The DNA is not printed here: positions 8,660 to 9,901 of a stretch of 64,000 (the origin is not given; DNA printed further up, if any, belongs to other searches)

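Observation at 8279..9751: Tripartite HipB-HipS-HipT-like toxin-antitoxin with a naturally split HipA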

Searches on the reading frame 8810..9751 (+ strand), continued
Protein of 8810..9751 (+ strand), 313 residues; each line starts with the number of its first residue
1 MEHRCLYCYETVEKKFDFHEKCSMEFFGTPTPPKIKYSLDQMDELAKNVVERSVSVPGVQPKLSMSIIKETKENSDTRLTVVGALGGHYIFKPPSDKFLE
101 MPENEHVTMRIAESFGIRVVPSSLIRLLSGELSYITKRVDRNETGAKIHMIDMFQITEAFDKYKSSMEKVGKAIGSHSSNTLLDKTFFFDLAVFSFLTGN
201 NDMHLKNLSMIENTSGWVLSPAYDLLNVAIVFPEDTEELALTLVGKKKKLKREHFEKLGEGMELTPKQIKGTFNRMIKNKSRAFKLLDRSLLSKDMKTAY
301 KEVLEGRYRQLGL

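Call 52: search_solved_structures(query=A2, max_evalue=0.00001, show_alignments=5)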
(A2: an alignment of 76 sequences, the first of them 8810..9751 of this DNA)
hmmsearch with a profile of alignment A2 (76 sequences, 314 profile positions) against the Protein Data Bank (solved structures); distinct sequences matched with E-value up to 0.00001: 16.
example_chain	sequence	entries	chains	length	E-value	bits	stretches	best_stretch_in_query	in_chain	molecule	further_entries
7vkb_A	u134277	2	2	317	7.9e-93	314.1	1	2-312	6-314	HipA_C domain-containing protein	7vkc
8ezr_B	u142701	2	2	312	1.2e-92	313.6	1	2-312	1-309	HipT(Lp)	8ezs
7wcf_A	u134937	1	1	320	6.2e-92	311.2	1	2-312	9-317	HipA_C domain-containing protein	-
7ab3_C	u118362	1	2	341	3.2e-42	147.9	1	3-312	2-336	HipA_C domain-containing protein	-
7ab4_C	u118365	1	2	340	5.2e-42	147.2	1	5-312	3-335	HipA_C domain-containing protein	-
7ab5_C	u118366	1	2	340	7.2e-41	143.4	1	5-312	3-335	HipA_C domain-containing protein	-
4pu5_A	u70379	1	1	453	1.1e-25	93.6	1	54-284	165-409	Toxin-antitoxin system toxin HipA family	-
4pu3_A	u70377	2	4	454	1.1e-25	93.6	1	54-284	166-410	Toxin-antitoxin system toxin HipA family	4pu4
2wiu_A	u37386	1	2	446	1.5e-23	86.6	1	54-310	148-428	PROTEIN HIPA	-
3tpd_A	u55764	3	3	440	1.8e-23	86.3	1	54-310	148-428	Serine/threonine-protein kinase HipA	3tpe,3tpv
4yg7_D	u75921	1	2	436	1.7e-22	83.1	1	54-310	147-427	Serine/threonine-protein kinase HipA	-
3fbr_A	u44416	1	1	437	1.7e-22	83.1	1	54-310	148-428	Serine/threonine-protein kinase toxin HipA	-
3dnt_A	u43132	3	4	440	1.8e-22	83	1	54-310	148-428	Protein hipA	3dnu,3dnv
5k98_A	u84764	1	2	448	1.9e-22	83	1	54-310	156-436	Serine/threonine-protein kinase HipA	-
3hzi_A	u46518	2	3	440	2.2e-22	82.7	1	54-310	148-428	Protein hipA | Serine/threonine-protein kinase HipA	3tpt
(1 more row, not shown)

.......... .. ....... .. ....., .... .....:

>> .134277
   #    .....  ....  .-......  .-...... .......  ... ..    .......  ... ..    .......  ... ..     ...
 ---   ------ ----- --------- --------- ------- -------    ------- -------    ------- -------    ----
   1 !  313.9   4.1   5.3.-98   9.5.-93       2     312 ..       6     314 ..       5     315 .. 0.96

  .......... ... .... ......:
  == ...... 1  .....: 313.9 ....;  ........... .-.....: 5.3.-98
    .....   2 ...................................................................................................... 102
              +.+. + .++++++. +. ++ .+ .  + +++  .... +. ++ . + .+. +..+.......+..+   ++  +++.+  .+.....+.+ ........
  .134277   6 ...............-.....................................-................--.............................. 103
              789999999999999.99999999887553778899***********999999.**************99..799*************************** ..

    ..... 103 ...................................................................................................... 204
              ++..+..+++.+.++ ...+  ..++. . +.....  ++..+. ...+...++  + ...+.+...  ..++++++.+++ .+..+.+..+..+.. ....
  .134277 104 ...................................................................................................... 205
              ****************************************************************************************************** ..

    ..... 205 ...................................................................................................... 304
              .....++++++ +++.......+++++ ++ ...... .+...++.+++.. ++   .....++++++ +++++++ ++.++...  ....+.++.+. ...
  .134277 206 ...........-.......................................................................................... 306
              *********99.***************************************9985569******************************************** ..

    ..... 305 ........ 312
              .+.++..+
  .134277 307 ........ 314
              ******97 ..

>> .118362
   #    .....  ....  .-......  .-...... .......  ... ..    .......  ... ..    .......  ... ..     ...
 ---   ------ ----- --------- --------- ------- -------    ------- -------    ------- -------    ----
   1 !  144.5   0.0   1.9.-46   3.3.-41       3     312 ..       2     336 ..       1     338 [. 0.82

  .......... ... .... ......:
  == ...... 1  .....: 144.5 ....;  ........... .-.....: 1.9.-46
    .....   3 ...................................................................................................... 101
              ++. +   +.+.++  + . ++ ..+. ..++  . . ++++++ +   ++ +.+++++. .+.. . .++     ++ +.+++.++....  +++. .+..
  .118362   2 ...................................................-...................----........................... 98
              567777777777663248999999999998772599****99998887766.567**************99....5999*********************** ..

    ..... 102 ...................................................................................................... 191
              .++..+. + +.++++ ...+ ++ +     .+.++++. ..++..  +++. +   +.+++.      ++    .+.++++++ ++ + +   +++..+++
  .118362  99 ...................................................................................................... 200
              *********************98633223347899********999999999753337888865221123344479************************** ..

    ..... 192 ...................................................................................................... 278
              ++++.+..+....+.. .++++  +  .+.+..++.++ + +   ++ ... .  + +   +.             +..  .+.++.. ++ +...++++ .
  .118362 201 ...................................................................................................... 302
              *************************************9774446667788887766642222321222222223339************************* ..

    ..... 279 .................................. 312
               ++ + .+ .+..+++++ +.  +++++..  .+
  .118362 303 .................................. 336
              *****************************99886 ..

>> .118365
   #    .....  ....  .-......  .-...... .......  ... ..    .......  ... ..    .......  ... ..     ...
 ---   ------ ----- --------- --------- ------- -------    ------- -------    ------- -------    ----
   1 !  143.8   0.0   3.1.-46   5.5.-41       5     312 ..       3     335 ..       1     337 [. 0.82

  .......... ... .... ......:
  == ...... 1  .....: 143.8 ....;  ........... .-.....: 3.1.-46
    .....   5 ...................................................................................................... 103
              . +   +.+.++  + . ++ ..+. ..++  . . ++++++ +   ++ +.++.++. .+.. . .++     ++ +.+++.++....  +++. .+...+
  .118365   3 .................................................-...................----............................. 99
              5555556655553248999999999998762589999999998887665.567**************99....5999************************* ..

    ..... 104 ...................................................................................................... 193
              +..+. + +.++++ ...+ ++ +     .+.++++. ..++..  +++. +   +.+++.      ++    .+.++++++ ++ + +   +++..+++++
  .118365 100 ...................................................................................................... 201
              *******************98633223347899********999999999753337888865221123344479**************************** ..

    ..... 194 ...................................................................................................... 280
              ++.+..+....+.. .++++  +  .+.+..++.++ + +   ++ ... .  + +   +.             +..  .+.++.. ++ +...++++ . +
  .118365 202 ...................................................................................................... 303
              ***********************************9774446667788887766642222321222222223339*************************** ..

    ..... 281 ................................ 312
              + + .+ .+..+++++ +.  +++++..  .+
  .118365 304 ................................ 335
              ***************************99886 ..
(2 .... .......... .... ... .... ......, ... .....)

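Call 60: search_protein_families(library=padloc, proteins=[window:8810-9751:+], max_evalue=0.01)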
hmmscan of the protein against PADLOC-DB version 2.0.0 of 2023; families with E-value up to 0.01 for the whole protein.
window:8810-9751:+ (313 aa): 3 families
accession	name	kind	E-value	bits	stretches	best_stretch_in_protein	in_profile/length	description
PDLC04340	PDC-M03A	-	6e-10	37.1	1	88-224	34-166/280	-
PDLC04339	PDC-M03A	-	5.1e-06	24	1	181-224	130-173/293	-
PDLC04344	PDC-M03A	-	0.007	13.9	0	180-224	142-187/305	-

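Call 61: search_protein_families(library=pfam, proteins=[P0151, P0167, P0188, P0194, P0215, P0254], max_evalue=0.001)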
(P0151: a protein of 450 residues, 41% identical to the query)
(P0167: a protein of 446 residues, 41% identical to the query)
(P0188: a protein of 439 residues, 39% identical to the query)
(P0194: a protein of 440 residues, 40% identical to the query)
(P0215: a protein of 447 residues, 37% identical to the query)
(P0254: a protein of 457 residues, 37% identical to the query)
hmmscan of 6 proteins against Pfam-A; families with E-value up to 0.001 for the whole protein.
P0151 (450 aa): 2 families
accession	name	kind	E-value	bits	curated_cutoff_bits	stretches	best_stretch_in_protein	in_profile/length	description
PF07804.18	HipA_C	-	2.4e-47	161.8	30.5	1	188-419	2-211/213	HipA-like C-terminal domain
PF13657.11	Couple_hipA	-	6e-23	81.7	22.5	1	9-103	2-98/99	HipA N-terminal domain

P0167 (446 aa): 2 families
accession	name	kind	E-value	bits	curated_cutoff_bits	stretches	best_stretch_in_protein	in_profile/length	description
PF07804.18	HipA_C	-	1.5e-44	152.7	30.5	1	187-413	1-209/213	HipA-like C-terminal domain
PF13657.11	Couple_hipA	-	1.7e-24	86.6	22.5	1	5-103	2-98/99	HipA N-terminal domain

P0188 (439 aa): 2 families
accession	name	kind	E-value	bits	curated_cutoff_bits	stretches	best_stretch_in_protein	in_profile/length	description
PF07804.18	HipA_C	-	6.3e-39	134.3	30.5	1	182-405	3-207/213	HipA-like C-terminal domain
PF13657.11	Couple_hipA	-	1.3e-17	64.6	22.5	1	7-97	3-98/99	HipA N-terminal domain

P0194 (440 aa): 2 families
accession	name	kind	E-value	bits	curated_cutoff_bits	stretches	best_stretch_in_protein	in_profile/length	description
PF07804.18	HipA_C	-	6.1e-42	144.1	30.5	1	182-405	3-207/213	HipA-like C-terminal domain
PF13657.11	Couple_hipA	-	1.1e-25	90.4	22.5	1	9-104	2-98/99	HipA N-terminal domain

P0215 (447 aa): 2 families
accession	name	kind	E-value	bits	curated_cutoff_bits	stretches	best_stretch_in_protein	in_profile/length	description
PF07804.18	HipA_C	-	2.4e-42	145.5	30.5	1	184-412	1-206/213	HipA-like C-terminal domain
PF13657.11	Couple_hipA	-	3.2e-26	92.1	22.5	1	6-103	2-98/99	HipA N-terminal domain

P0254 (457 aa): 2 families
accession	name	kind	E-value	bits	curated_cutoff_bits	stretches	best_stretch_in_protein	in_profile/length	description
PF07804.18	HipA_C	-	2.2e-45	155.4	30.5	1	193-424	3-210/213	HipA-like C-terminal domain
PF13657.11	Couple_hipA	-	3.5e-26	92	22.5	1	6-103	2-98/99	HipA N-terminal domain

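Call 67: predict_structure(alignment_id=A2)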
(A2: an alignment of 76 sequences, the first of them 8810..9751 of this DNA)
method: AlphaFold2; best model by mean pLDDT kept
length: 313 residues; sequences in the alignment: 76
mean_pLDDT: 94.3   pTM: 0.93
mean pLDDT of the five models: 94.3, 93.9, 93.8, 93.8, 91.9
residues with pLDDT >= 90: 271; 70-90: 27; 50-70: 15; < 50: 0
segments of 3 or more residues with pLDDT < 50: none
pLDDT, mean of each block of 10 residues (from residue 1): 93 93 96 95 89 66 87 71 81 95 98 98 98 97 95 98 98 98 98 99 98 98 98 97 98 99 98 98 98 98 98 98
secondary structure, 60 per line:
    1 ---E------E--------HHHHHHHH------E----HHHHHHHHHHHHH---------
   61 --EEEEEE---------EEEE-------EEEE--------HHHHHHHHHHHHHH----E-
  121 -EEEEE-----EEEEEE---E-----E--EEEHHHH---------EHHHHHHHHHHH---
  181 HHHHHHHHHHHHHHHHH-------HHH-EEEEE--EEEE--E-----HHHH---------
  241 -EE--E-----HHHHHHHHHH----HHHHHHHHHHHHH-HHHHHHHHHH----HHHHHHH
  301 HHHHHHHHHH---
elements in order: H20-27 H39-51 E63-68 E78-81 E89-92 H101-114 E122-126 E132-137 E150-152 H153-156 H167-177 H181-197 E209-213 E216-219 H228-231 H252-261 H266-278 H280-289 H294-310

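Call 69: fold_search(model_id=the predicted structure, library=pdb)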
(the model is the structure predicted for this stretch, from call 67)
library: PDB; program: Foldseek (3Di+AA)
matches with E <= 10: 819; with E <= 0.001: 44
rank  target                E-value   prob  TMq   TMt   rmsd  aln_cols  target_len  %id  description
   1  7vkc                  9.9e-27  1.00  0.91  0.90   2.3       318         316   33  Crystal structure of a bacterial Ser/Thr kinase (released 2022-06-29)
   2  7wcf                  1.2e-26  1.00  0.90  0.89   2.1       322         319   33  Crystal structure of the kinase with AMP-PNP (released 2022-06-29)
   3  8ezs_B                6.6e-23  1.00  0.76  0.89   2.5       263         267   38  Crystal structure of the HipS(Lp)-HipT(Lp) complex from Legionella pneumophila, Sel-met protein (released 2023-09-27)
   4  8ezr_B                9.8e-23  1.00  0.76  0.87   2.5       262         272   37  Crystal structure of the HipS(Lp)-HipT(Lp) complex from Legionella pneumophila, native protein (released 2023-09-27)
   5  7vkb_A                1.2e-22  1.00  0.76  0.90   2.6       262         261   37  Crystal structure of the a bacterial kinase complex (released 2022-06-29)
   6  7ab4_F                1.2e-20  1.00  0.82  0.76   3.6       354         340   22  Crystal structure of the Escherichia coli toxin-antitoxin system HipBST (HipT S59A) (released 2022-01-12)
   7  7ab5_C                1.2e-20  1.00  0.82  0.76   4.1       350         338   22  Crystal structure of the Escherichia coli toxin-antitoxin system HipBST (HipT D233Q) (released 2022-01-12)
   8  7ab3_C                1.3e-20  1.00  0.82  0.77   3.7       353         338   22  Crystal structure of the Escherichia coli toxin-antitoxin system HipBST (HipT S57A) (released 2022-01-12)
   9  7ab4_C                1.5e-20  1.00  0.82  0.76   4.2       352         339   22  Crystal structure of the Escherichia coli toxin-antitoxin system HipBST (HipT S59A) (released 2022-01-12)
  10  7ab5_F                1.0e-19  1.00  0.83  0.77   3.4       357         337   21  Crystal structure of the Escherichia coli toxin-antitoxin system HipBST (HipT D233Q) (released 2022-01-12)
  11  7ab3_F                1.5e-19  1.00  0.83  0.77   3.7       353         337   22  Crystal structure of the Escherichia coli toxin-antitoxin system HipBST (HipT S57A) (released 2022-01-12)
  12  4pu5                  8.0e-16  1.00  0.67  0.49   4.9       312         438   21  Shewanella oneidensis Toxin Antitoxin System Toxin Protein HipA Bound with AMPPNP and Mg (released 2014-08-06)
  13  4pu4_B                2.5e-15  1.00  0.68  0.52   5.0       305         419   22  Shewanella oneidensis MR-1 Toxin Antitoxin System HipA, HipB and its operator DNA complex (space group P21) (released 2014-08-06)
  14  4pu3_A                1.1e-14  1.00  0.69  0.52   4.9       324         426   21  Shewanella oneidensis MR-1 Toxin Antitoxin System HipA, HipB and its operator DNA complex (space group P212121) (released 2014-08-06)
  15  4pu4_A                1.1e-14  1.00  0.69  0.53   5.4       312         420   20  Shewanella oneidensis MR-1 Toxin Antitoxin System HipA, HipB and its operator DNA complex (space group P21) (released 2014-08-06)
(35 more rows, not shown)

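Call 72: search_dna_similar(query=window:8810-9751:+, collection=plasmids, mode=protein, max_rows=12)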
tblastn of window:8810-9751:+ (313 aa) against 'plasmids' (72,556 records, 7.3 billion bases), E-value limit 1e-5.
Records with a match: 489; places in all: 532; records where one place covers at least 80% of the query: 42.
Best place of each record, by identity: <60% 489.
By first word of the organism name: Rhizobium 60; Agrobacterium 59; Sinorhizobium 52; Pseudosulfitobacter 44; Bradyrhizobium 21; Bacteroides 17; Acinetobacter 16; Sphingobium 11; Parabacteroides 10; Novosphingobium 10; and 91 more.
By predicted mobility (MOB-suite, as given by PLSDB): non-mobilizable 254; conjugative 184; mobilizable 51.
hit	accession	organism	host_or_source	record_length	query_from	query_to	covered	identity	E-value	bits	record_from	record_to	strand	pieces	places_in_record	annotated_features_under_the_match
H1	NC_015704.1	Runella slithyformis DSM 19594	fresh water lake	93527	1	304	97%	46.1%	3e-74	254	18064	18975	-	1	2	HipA domain-containing protein | HipA N-terminal domain-containing protein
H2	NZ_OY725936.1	Bacteroides finegoldii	-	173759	5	312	98%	44.6%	9e-69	239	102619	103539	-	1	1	HipA domain-containing protein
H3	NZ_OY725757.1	Parabacteroides distasonis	-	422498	5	312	98%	44.2%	8e-68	236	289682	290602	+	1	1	HipA domain-containing protein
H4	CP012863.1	Persicobacter sp. JZB09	cell culture,soil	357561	5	313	99%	43.1%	1e-70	244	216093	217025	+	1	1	record has no annotation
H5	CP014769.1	Hymenobacter psoromatis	Lichen,single cell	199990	4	313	99%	41.3%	3e-69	240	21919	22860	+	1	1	toxin HipA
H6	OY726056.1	Phocaeicola massiliensis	-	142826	4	300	95%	42.3%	2e-66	232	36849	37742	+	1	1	record has no annotation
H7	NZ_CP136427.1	Bergeyella porcorum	pig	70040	1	278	82%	43.4%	5e-46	210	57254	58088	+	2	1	HipA domain-containing protein (x2)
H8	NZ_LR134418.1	Legionella adelaidensis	environmental,Cooling tower water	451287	43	311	86%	37.3%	3e-32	133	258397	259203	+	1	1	lpg2370 family Dot/Icm T4SS effector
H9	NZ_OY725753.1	Parabacteroides distasonis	-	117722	8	313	98%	29.6%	3e-23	107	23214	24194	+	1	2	HipA domain-containing protein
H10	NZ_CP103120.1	Bacteroides thetaiotaomicron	Homo sapiens,cell culture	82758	9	313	97%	29.4%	1e-24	111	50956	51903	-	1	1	HipA domain-containing protein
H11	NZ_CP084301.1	Acinetobacter pseudolwoffii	a feces sample of chicken origin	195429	30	311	90%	30.2%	3e-19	96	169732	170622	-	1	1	type II toxin-antitoxin system HipA family toxin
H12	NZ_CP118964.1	Acinetobacter lwoffii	Type strain bacterial culture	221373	30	311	90%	30.2%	4e-19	95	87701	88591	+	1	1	type II toxin-antitoxin system HipA family toxin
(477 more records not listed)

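Call 73: search_dna_similar(query=window:8810-9751:+, collection=phages, mode=protein, max_rows=8)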
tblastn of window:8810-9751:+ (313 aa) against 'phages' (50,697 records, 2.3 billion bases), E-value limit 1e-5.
Records with a match: 1; places in all: 1; records where one place covers at least 80% of the query: 0.
Best place of each record, by identity: <60% 1.
By first word of the organism name: Bacteriophage 1.
By host as written in the record: - 1.
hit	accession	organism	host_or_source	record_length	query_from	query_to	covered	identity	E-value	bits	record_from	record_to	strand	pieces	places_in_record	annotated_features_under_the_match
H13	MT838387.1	Bacteriophage sp.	human fecal samples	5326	47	294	79%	25.7%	8e-6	53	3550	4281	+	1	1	record has no annotation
